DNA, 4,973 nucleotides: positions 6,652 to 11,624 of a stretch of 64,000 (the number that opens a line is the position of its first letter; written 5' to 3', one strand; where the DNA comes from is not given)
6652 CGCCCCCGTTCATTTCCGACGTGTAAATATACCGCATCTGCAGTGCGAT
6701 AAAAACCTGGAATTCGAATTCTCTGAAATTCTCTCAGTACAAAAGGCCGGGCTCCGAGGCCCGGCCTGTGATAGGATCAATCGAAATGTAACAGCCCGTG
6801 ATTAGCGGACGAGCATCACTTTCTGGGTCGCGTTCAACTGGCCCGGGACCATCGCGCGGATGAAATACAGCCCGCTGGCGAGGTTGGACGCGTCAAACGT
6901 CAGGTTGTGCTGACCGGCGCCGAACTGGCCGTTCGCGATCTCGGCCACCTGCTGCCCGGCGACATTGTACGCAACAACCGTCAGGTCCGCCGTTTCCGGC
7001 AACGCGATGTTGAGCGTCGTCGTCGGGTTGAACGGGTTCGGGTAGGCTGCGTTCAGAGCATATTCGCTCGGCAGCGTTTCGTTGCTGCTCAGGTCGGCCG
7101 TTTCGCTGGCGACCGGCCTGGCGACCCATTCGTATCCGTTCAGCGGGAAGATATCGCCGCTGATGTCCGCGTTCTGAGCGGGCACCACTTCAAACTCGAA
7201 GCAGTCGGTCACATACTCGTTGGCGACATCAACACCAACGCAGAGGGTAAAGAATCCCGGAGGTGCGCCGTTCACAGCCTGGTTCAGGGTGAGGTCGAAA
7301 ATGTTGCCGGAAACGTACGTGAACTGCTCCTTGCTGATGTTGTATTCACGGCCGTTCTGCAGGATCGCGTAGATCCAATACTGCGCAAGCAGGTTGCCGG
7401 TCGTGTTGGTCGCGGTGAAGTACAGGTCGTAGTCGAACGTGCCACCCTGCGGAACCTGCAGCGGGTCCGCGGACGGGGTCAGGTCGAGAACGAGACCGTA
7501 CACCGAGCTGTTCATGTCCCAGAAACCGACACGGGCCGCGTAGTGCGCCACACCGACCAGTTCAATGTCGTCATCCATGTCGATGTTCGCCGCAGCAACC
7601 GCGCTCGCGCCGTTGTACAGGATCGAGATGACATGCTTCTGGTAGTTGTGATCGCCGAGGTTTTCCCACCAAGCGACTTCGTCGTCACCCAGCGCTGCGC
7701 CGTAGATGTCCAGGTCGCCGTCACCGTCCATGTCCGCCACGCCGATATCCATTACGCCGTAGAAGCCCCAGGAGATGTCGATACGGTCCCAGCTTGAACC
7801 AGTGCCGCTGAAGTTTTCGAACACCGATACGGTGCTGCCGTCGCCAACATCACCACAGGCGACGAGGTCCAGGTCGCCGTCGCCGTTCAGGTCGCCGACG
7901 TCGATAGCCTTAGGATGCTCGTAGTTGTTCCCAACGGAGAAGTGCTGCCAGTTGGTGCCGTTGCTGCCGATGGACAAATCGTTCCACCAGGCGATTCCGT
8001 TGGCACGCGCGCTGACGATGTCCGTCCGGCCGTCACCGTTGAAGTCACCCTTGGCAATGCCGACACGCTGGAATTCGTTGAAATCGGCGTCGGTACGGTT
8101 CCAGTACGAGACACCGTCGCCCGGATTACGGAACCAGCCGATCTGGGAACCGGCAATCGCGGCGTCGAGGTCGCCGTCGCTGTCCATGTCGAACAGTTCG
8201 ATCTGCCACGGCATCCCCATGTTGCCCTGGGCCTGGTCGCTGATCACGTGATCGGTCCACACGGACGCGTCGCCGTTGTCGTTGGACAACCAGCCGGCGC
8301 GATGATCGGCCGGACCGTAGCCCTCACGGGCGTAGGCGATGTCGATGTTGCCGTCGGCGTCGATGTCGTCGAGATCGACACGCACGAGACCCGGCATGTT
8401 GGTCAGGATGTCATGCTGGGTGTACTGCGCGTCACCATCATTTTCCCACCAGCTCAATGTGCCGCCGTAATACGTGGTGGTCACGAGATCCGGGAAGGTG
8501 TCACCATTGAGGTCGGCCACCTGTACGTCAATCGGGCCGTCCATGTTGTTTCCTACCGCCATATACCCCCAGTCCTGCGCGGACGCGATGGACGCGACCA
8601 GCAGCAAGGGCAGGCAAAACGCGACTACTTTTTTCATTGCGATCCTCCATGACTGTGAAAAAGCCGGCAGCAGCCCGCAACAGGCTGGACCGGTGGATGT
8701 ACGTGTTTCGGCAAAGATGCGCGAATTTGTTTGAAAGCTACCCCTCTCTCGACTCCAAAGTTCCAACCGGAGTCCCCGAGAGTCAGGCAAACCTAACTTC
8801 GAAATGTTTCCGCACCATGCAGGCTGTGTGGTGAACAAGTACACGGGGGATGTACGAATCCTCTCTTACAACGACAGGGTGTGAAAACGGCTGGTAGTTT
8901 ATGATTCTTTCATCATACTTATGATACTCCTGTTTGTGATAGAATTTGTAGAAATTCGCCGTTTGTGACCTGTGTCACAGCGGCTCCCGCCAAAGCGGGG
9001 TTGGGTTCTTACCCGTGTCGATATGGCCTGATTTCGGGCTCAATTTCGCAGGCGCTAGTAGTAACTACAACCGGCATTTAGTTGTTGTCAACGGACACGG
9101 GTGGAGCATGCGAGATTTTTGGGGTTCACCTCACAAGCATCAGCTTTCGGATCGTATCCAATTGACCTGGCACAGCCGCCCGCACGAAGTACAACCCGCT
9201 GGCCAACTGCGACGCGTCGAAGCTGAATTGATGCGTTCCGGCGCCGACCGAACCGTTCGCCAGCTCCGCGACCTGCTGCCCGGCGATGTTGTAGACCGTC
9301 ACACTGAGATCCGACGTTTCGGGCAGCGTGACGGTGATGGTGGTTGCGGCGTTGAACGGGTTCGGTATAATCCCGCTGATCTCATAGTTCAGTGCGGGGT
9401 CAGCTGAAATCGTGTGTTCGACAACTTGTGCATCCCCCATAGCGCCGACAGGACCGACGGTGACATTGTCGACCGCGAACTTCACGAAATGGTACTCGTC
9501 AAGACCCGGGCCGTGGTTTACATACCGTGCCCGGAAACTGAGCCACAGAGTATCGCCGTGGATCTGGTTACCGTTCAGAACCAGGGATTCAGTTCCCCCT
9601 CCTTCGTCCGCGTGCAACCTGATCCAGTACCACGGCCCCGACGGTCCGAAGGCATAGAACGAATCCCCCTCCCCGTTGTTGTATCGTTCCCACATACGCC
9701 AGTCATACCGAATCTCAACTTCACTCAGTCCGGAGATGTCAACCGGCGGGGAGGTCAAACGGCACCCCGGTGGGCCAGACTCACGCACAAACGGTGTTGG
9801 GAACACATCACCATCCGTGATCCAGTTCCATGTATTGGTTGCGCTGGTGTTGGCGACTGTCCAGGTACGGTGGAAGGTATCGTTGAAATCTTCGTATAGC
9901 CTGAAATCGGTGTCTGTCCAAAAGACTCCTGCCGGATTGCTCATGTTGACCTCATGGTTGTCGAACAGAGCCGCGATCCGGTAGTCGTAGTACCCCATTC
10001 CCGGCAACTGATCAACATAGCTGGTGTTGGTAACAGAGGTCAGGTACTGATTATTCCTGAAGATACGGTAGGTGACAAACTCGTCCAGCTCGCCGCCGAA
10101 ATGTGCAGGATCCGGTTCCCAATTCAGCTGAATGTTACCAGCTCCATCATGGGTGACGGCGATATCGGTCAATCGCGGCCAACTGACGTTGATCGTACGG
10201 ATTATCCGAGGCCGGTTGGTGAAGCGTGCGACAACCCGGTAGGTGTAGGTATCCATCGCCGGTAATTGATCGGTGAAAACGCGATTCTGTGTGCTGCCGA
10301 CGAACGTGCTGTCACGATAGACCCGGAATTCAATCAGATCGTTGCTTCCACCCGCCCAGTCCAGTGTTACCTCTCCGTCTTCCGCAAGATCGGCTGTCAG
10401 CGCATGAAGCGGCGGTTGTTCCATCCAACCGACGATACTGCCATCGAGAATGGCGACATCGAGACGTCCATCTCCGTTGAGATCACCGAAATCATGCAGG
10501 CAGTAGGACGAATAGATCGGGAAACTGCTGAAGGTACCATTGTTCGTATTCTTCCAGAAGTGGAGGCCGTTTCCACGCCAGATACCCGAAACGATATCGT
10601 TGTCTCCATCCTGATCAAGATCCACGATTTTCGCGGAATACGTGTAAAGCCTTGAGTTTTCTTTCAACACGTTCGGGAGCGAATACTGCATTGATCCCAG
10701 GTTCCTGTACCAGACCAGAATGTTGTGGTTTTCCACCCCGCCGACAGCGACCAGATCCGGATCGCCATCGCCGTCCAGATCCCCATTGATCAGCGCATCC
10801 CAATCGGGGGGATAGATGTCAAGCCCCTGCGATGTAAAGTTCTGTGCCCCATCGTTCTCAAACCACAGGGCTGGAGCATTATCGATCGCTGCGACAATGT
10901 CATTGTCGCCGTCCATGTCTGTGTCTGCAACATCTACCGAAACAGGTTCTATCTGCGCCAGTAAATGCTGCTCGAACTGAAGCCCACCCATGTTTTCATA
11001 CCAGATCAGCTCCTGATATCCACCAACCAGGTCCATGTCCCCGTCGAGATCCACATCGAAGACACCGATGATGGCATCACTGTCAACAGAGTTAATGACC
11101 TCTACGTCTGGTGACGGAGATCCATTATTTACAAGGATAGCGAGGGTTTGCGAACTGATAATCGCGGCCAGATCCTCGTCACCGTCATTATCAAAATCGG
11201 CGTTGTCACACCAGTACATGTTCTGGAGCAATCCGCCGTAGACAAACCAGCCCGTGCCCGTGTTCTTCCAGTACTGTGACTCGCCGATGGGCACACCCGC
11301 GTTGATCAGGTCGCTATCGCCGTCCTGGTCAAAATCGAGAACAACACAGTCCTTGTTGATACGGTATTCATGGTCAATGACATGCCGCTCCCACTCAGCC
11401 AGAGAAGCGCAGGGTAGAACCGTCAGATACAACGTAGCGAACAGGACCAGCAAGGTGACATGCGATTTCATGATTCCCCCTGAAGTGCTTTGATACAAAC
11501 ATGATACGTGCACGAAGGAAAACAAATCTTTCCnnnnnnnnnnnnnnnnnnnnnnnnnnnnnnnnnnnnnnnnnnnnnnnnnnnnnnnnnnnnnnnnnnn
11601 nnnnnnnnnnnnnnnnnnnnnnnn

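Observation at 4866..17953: Five-gene island of T9SS cargo proteins with nucleotide-level conserved C-terminal-domain cassettes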

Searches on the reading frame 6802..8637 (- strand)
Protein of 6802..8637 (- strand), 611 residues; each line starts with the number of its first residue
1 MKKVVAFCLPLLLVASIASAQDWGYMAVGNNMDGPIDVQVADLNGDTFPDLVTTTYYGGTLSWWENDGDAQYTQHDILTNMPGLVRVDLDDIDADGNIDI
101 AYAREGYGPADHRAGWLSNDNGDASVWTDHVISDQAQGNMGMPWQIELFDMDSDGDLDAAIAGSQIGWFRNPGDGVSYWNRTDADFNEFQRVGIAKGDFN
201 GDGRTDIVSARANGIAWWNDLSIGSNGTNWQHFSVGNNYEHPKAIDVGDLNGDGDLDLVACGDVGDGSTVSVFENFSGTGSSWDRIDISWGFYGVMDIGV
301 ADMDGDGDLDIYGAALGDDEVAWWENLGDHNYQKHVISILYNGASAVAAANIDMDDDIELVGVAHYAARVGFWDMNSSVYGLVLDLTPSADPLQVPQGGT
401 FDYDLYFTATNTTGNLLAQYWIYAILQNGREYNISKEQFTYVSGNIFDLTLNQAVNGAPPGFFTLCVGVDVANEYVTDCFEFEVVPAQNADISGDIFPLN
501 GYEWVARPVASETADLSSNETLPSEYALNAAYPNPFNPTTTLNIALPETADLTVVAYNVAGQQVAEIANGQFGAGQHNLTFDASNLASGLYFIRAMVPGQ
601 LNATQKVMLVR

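Call 4: search_protein_families(library=pfam, proteins=[window:6802-8637:-], max_evalue=0.01)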
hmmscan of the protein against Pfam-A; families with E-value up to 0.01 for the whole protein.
window:6802-8637:- (611 aa): 4 families
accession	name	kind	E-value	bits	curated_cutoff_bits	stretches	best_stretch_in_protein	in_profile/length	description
PF13517.12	FG-GAP_3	-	3.8e-29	101.5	26.9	6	198-259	1-60/61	FG-GAP-like repeat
PF18962.6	Por_Secre_tail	-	3.6e-09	37.2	27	1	532-596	2-63/75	Secretion system C-terminal sorting domain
PF01839.29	FG-GAP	-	2.7e-08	34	22.1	2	38-66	5-27/37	FG-GAP repeat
PF13860.13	FlgD_ig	-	0.00036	20.9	27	1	540-594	10-72/79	FlgD Ig-like domain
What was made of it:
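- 6802..8637 (-): g2: 611-aa FG-GAP beta-propeller protein with a signal peptide, a pre-CTD Ig-like module and a CTD. PF13517 scores 101.5 bits over 6 stretches; PF18962 scores 37.2 bits (call 4).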

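Call 5: search_protein_families(library=ncbifam, proteins=[window:6802-8637:-], max_evalue=0.01)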
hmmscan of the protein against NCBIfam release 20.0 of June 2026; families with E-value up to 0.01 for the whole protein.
window:6802-8637:- (611 aa): 3 families
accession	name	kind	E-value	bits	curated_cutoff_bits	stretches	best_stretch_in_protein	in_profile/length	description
TIGR04183.1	Por_Secre_tail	domain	1.2e-09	38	23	1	532-608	2-70/72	T9SS type A sorting domain-containing protein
NF052323.1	T9SSA_dep_M6i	equivalog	4.3e-06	25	600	1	511-598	942-1027/1043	T9SS-dependent M6-like inactivated metalloprotease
NF038113.1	T9SSA_dep_M36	equivalog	6.4e-05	21.3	885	1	512-609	779-868/869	T9SS-dependent M36 family metallopeptidase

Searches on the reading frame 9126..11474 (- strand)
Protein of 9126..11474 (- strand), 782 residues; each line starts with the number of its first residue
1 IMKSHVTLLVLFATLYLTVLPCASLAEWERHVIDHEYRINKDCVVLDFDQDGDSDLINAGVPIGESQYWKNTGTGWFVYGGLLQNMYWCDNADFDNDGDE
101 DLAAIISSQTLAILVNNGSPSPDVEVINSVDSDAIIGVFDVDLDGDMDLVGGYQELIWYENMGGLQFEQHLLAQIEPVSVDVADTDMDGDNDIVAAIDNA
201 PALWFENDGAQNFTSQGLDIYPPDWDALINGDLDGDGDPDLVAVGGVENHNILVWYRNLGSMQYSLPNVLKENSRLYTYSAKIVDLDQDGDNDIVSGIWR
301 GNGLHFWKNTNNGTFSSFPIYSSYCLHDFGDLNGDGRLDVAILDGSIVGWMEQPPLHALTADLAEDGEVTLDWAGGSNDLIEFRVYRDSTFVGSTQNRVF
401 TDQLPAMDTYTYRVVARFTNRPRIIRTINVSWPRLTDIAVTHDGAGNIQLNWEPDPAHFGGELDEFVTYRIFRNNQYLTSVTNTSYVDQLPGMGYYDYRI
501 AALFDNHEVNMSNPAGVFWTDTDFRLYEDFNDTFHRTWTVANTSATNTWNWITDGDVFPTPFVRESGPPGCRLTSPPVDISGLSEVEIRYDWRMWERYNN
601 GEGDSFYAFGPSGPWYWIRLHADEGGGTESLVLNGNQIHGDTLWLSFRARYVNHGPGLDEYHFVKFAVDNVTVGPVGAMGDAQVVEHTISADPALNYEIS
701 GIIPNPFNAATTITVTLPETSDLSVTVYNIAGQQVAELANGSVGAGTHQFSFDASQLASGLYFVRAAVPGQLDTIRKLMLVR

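Call 4: search_protein_families(library=pfam, proteins=[window:9126-11474:-], max_evalue=0.01)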
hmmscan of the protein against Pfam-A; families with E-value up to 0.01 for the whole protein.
window:9126-11474:- (782 aa): 5 families
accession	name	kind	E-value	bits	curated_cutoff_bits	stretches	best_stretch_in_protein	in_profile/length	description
PF13517.12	FG-GAP_3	-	4.8e-25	88.4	26.9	5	285-341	1-60/61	FG-GAP-like repeat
PF18962.6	Por_Secre_tail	-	8.2e-10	39.3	27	1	702-768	1-64/75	Secretion system C-terminal sorting domain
PF01839.29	FG-GAP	-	9.8e-08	32.2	22.1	0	228-243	5-20/37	FG-GAP repeat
PF13860.13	FlgD_ig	-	4.1e-06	27.1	27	1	710-766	11-73/79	FlgD Ig-like domain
PF18370.7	RGI_lyase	-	0.00012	22.7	27.8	0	464-517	30-85/86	Rhamnogalacturonan I lyases beta-sheet domain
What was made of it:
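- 9126..11471 (-): g3: 781-aa FG-GAP propeller protein with two Fn3-like modules, a g1-like module and a CTD. PF13517 scores 88.4 bits and PF18962 39.3 bits; an RGI_lyase beta-sheet (Fn3-like) hit is sub-threshold (call 4).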

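Call 5: search_protein_families(library=ncbifam, proteins=[window:9126-11474:-], max_evalue=0.01)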
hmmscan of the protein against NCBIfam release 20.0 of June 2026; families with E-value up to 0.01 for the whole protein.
window:9126-11474:- (782 aa): 4 families
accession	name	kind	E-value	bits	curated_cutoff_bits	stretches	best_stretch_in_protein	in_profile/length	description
NF052323.1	T9SSA_dep_M6i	equivalog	2.2e-10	39.2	600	1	704-768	962-1026/1043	T9SS-dependent M6-like inactivated metalloprotease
TIGR04183.1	Por_Secre_tail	domain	4.2e-10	39.5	23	1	702-779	1-70/72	T9SS type A sorting domain-containing protein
NF038113.1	T9SSA_dep_M36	equivalog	5.5e-05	21.5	885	1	691-767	784-856/869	T9SS-dependent M36 family metallopeptidase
NF005176.1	PRK06655.1-1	equivalog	0.007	16.3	230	0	715-762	91-143/197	flagellar hook assembly protein FlgD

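Call 56: find_encoding_contigs(protein=window:9126-11471:-, flank=10000, max_places=5)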
Protein window:9126-11471:- (781 aa): no gene with exactly this product is on record in the collection.
